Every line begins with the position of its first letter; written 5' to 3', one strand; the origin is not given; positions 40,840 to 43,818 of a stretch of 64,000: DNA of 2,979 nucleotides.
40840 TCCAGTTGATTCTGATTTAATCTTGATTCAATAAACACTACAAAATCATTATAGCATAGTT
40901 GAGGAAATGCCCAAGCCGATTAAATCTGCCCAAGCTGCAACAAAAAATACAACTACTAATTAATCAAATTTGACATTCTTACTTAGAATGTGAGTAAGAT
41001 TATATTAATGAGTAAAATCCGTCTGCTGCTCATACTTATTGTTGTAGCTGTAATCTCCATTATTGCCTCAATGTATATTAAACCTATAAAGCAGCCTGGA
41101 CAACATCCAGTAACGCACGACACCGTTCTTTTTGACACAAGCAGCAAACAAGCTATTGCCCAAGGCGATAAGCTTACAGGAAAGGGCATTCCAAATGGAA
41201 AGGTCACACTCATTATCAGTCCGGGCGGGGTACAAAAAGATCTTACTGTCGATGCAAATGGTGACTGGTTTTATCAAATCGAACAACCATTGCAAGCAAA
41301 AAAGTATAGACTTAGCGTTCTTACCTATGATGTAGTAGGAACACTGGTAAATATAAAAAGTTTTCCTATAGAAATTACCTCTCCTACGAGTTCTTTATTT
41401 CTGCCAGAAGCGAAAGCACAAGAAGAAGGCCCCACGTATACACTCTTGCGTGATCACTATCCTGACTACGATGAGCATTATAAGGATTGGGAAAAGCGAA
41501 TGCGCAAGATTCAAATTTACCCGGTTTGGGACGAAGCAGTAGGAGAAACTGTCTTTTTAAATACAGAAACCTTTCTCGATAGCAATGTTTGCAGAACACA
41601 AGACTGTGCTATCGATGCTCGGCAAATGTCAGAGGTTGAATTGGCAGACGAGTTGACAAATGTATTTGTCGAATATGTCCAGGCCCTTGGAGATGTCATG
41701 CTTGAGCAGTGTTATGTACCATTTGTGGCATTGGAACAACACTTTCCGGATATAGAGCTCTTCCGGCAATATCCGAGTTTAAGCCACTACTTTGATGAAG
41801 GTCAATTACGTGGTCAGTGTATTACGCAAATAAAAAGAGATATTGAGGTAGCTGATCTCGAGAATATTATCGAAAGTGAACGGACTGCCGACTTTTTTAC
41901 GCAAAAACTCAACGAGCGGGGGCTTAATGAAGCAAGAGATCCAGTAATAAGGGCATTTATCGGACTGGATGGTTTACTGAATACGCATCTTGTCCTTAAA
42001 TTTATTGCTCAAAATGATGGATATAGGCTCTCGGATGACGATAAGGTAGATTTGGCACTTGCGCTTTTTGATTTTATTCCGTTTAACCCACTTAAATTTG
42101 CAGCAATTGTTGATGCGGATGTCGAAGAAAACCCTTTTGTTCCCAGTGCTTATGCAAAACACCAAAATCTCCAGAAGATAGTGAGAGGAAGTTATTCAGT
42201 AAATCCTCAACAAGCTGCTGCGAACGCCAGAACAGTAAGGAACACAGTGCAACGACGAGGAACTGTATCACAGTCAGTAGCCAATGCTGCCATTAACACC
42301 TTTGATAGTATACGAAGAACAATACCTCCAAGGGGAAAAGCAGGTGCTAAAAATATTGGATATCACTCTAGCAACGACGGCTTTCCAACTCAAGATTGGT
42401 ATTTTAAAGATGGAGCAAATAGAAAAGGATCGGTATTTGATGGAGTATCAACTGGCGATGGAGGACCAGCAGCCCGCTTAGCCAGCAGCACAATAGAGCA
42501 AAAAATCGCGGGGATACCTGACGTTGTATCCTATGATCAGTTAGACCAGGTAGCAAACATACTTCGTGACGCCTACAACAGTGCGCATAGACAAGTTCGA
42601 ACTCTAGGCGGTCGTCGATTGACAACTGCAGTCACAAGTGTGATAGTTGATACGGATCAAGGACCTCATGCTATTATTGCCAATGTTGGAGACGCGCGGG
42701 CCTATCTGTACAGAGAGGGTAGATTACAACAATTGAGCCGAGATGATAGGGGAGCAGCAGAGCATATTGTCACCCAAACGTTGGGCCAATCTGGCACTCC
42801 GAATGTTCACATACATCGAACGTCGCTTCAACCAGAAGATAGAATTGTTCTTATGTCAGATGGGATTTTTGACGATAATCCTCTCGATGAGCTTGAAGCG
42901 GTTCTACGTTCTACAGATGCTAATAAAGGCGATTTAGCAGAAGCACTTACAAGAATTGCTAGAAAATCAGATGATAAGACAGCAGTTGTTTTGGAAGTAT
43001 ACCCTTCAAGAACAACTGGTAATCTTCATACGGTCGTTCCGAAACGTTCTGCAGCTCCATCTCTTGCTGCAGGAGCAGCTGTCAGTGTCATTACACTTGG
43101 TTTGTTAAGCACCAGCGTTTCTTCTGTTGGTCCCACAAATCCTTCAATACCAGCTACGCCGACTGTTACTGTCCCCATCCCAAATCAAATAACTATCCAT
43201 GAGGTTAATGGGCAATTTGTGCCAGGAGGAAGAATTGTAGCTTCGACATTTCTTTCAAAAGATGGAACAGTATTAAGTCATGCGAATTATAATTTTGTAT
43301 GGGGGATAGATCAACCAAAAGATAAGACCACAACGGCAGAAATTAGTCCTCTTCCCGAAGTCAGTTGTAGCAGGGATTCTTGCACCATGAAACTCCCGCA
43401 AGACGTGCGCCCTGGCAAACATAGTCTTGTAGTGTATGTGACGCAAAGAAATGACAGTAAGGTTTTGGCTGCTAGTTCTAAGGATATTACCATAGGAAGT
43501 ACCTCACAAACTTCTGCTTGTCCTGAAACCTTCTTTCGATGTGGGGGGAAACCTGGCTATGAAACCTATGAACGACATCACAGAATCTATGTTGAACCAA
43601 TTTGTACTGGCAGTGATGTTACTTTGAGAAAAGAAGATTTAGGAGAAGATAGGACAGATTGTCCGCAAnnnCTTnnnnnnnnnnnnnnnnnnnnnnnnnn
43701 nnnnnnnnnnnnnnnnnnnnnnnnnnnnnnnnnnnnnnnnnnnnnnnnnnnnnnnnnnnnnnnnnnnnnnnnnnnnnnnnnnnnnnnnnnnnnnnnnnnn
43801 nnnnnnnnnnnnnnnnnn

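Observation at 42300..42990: PP2C-family Ser/Thr phosphatase domain embedded in a membrane-anchored giant protein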

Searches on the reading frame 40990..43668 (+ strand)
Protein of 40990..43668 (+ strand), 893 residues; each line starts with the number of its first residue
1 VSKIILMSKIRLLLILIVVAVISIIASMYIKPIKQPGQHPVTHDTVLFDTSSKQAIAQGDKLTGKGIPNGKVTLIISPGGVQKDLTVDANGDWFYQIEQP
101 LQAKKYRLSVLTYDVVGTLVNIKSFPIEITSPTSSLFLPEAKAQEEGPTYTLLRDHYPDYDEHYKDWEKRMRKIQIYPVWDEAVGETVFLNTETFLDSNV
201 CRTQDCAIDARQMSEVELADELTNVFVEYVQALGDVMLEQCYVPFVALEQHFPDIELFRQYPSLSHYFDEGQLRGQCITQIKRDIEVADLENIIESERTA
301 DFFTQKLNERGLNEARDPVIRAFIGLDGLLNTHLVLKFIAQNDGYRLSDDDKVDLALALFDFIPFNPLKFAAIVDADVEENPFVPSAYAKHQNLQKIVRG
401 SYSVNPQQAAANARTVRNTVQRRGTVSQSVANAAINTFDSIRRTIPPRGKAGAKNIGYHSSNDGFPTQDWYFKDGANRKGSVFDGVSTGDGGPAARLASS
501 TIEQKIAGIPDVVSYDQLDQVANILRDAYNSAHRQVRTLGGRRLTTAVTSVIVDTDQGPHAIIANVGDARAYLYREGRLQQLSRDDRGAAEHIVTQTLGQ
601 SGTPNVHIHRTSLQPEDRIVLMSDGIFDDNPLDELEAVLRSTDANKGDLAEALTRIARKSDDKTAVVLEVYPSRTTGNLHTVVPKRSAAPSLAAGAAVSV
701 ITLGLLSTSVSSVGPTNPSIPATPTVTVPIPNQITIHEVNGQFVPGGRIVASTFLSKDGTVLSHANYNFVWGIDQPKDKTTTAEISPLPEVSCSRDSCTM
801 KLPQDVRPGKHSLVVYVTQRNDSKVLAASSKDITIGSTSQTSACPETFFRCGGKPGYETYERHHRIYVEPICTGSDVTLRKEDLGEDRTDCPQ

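Call 3: search_protein_families(library=pfam, proteins=[window:40990-43668:+], max_evalue=1)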
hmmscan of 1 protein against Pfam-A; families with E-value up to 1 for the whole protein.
window:40990-43668:+ (893 aa): 5 families
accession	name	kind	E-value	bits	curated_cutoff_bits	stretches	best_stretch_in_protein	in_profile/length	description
PF13672.11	PP2C_2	-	6.4e-11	42.6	24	1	457-634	2-180/209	Protein phosphatase 2C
PF00481.26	PP2C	-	4.1e-08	33.7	20.3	1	478-588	32-142/255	Protein phosphatase 2C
PF07228.17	SpoIIE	-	2e-07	31.6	25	1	524-670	43-191/192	Stage II sporulation protein E (SpoIIE)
PF19077.6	Big_13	-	2.6e-05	25.1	27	1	61-127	30-98/102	Bacterial Ig-like domain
PF17936.7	Big_6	-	0.0014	19.2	27.6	1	56-117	10-71/83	Bacterial Ig domain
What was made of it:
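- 41113..41379 (+): Adhesin-type Ig-like beta-sandwich (residues 36-124). Big_13 E 2.6e-5, just below threshold (call 3).
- On PPM/PP2C phosphatase superfamily: PF13672 42.6 bits against 24; PF00481 33.7 against 20.3; PF07228 31.6 against 25 (call 3).
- Checked: Three PPM models pass their curated cut-offs (call 3):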

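Call 4: search_protein_families(library=ncbifam, proteins=[window:40990-43668:+], max_evalue=1)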
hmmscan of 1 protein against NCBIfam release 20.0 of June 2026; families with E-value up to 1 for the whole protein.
window:40990-43668:+ (893 aa): 5 families
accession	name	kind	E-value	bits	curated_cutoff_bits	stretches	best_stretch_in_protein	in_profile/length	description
NF033484.1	Stp1_PP2C_phos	equivalog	2.8e-14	53.2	230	1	482-660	29-220/232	Stp1/IreP family PP2C-type Ser/Thr phosphatase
TIGR02865.1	spore_II_E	equivalog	0.01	13.9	490.8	1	605-670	686-763/764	stage II sporulation protein E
NF033510.3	Ca_tandemer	repeat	0.023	15.1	50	1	41-117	13-93/96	Ca2+-stabilized repeat-containing adhesin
NF006279.0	PRK08447.1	equivalog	0.07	11.5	1082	1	254-302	89-137/789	ribonucleoside-diphosphate reductase subunit alpha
NF011149.0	PRK14559.1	equivalog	0.15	10.7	374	1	528-585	466-520/642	serine/threonine phosphatase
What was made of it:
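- On Stp1/IreP equivalog (NCBIfam NF033484): 53.2 bits against a cut-off of 230 (call 4).
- Checked: NCBIfam Stp1/IreP gives E 3e-14, but the score is far below that equivalog's cut-off (call 4).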

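Call 11: search_solved_structures(query=window:40990-43668:+, max_evalue=0.01, show_alignments=3)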
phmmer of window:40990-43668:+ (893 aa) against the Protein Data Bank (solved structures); distinct sequences matched with E-value up to 0.01: 9.
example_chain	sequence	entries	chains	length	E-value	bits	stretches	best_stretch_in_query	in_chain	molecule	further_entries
5d2u_A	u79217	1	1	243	1.6e-10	42.9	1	468-593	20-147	Protein serin-threonin phosphatase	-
2j82_A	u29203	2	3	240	2.6e-10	42.2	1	468-660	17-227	PROTEIN SERINE-THREONINE PHOSPHATASE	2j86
5iti_A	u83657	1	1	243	2.6e-10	42.2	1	468-593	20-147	Protein serin-threonin phosphatase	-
2xzv_A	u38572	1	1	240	2.9e-09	38.8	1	468-659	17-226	PROTEIN SERIN-THREONIN PHOSPHATASE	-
2y09_A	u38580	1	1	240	3.2e-09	38.6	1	468-660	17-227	PROTEIN SERIN-THREONIN PHOSPHATASE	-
2jfr_A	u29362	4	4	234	0.0028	19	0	495-594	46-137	SER-THR PHOSPHATASE MSPP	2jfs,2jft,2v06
6ak7_A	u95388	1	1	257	0.0028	19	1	484-586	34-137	Protein phosphatase 1K, mitochondrial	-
2iq1_A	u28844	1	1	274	0.0052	18.1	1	483-585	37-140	Protein phosphatase 2C kappa, PPM1K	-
4da1_A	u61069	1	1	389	0.0083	17.4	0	482-585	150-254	Protein phosphatase 1K, mitochondrial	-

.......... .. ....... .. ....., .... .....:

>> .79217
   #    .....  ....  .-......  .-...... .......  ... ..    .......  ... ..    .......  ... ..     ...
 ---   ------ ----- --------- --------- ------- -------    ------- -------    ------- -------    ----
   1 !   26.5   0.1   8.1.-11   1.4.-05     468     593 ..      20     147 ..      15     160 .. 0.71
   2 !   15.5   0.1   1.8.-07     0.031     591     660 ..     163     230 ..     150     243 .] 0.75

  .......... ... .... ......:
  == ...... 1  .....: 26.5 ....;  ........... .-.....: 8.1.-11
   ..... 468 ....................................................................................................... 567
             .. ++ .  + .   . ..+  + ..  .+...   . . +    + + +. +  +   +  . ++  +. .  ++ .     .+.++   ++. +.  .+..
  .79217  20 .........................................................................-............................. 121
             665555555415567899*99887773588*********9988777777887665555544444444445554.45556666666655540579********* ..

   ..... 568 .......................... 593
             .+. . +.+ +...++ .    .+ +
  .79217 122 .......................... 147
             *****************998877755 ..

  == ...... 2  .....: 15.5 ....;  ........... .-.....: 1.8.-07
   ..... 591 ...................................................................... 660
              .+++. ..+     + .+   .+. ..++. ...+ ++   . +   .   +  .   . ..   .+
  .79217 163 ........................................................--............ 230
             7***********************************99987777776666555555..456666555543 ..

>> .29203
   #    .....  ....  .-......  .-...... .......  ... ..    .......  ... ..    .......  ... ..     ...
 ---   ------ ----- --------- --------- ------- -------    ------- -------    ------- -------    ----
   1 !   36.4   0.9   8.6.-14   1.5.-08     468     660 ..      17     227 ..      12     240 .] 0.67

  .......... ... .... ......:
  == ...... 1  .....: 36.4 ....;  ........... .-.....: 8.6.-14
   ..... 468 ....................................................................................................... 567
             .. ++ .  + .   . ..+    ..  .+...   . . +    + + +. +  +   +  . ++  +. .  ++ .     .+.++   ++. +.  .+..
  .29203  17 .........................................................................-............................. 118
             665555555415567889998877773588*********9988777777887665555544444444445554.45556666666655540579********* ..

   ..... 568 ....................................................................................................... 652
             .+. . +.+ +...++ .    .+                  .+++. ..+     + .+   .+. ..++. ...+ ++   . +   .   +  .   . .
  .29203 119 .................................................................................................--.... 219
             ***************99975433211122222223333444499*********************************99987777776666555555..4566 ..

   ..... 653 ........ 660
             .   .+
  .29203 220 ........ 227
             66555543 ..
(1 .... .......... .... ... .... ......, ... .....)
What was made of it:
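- Checked: The best solved relative is the cyanobacterial PP2C tPphA (2j82, E 2.6e-10, call 11).
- The flap region is about 18 residues shorter than in tPphA (call 11).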

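Call 12: find_homologous_proteins(query=window:41008-43668:+)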
Query window:41008-43668:+ (887 aa): 2 proteins with E <= 0.001 among 8000 candidates.
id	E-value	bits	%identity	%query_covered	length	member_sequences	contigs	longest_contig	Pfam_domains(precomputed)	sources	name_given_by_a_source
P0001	0.0e+0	2017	100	100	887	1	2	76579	PF13672.12,PF00481.27,PF07228.18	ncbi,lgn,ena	ncbi:MAG: protein phosphatase 2C domain-containing protein [Patescibacteria group bacterium]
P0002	6.0e-11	59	42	10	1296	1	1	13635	-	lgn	-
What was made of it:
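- The sequence comes from a metagenome-assembled genome (call 12).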

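Call 15: find_encoding_contigs(protein=P0001, flank=10000, max_places=4)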
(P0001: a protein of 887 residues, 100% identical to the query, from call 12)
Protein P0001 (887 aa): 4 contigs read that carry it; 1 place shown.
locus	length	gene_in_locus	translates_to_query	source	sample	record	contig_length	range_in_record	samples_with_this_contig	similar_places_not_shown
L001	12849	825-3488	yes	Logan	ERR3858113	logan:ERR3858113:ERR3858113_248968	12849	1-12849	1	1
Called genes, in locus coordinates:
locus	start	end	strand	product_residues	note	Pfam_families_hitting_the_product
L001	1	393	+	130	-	?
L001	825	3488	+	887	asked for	PF00481:PP2C (faint), PF13672:PP2C_2, PF07228:SpoIIE (weak)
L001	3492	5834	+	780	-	-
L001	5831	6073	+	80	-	-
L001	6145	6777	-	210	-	PF08843:AbiEii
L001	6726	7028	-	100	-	PF21956:DUF6922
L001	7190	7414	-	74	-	PF02604:PhdYeFM_antitox (weak)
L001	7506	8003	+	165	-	-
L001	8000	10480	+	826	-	-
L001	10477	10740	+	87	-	-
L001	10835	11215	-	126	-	PF01850:PIN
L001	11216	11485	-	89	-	-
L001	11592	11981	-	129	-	-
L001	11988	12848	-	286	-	?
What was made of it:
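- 41008..43671 (+): Whole gene: 887 aa from ATG 41008 (an in-frame GTG lies at 40990); stop at 43669-43671. The identical 887-aa product is called on 4 public contigs and named by NCBI 'MAG: protein phosphatase 2C domain-containing protein [Patescibacteria group bacterium]' (calls 12, 15).
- Checked: Public gene calls use this start (calls 12, 15).
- The same protein is called on 4 contigs (call 15). The identical product is called on 4 contigs, of which records from Logan, NCBI and ENA hold the sequence (calls 12, 15).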

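Call 21: search_protein_representatives(protein=window:41008-43668:+)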
Query: 887 residues. Proteins with E-value up to 0.001 (for the whole library): 2605; up to 1e-10: 99; up to 1e-30: 5. The best 150 are listed.
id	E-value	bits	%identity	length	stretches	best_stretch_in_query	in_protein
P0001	0.0e+00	2017.1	100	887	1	1-887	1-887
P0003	1.4e-42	162.3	33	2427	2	143-360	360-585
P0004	1.8e-37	145.4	33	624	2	9-129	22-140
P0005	6.4e-33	130.3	34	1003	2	9-254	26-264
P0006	6.4e-32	127.0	29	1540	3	9-128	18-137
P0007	4.4e-30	120.9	32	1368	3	5-125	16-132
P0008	7.2e-28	113.6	34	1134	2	4-127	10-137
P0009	1.4e-27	112.7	30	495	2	8-152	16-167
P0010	1.9e-25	105.6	29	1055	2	5-258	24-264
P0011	7.4e-25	103.6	29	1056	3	33-353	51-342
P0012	2.1e-23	98.9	29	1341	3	8-132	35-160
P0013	1.1e-22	96.4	33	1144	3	35-275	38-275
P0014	2.3e-22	95.4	31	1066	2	36-250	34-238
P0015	4.0e-22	94.6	31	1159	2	7-250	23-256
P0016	5.6e-22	94.1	29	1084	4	33-288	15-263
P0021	6.4e-18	80.7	39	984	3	37-134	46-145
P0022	6.7e-18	80.6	36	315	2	454-588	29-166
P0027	5.0e-17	77.7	33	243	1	460-653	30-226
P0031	5.6e-16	74.3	37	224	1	462-654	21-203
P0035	4.6e-15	71.3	31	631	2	9-138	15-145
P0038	3.9e-14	68.2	28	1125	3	36-250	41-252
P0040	1.5e-13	66.2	28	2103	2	5-128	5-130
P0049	5.3e-13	64.4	39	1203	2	460-581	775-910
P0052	1.5e-12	62.9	34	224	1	474-650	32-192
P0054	2.5e-12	62.2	35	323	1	476-650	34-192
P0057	3.8e-12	61.6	27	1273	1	38-253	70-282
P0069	9.5e-12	60.3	36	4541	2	466-625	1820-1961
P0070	1.0e-11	60.2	37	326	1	39-125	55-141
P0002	1.9e-11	59.3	38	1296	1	6-125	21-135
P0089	7.9e-11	57.2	39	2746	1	472-665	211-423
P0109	1.9e-10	56.0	30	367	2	8-124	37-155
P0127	5.2e-10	54.5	32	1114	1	7-128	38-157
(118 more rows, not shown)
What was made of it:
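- On Unnamed Patescibacteria surface-scaffold family (P0003-P0021 and others): E down to 1e-42 in the exhaustive search (call 21).
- The architecture is a singleton at 50% clustering (call 21).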
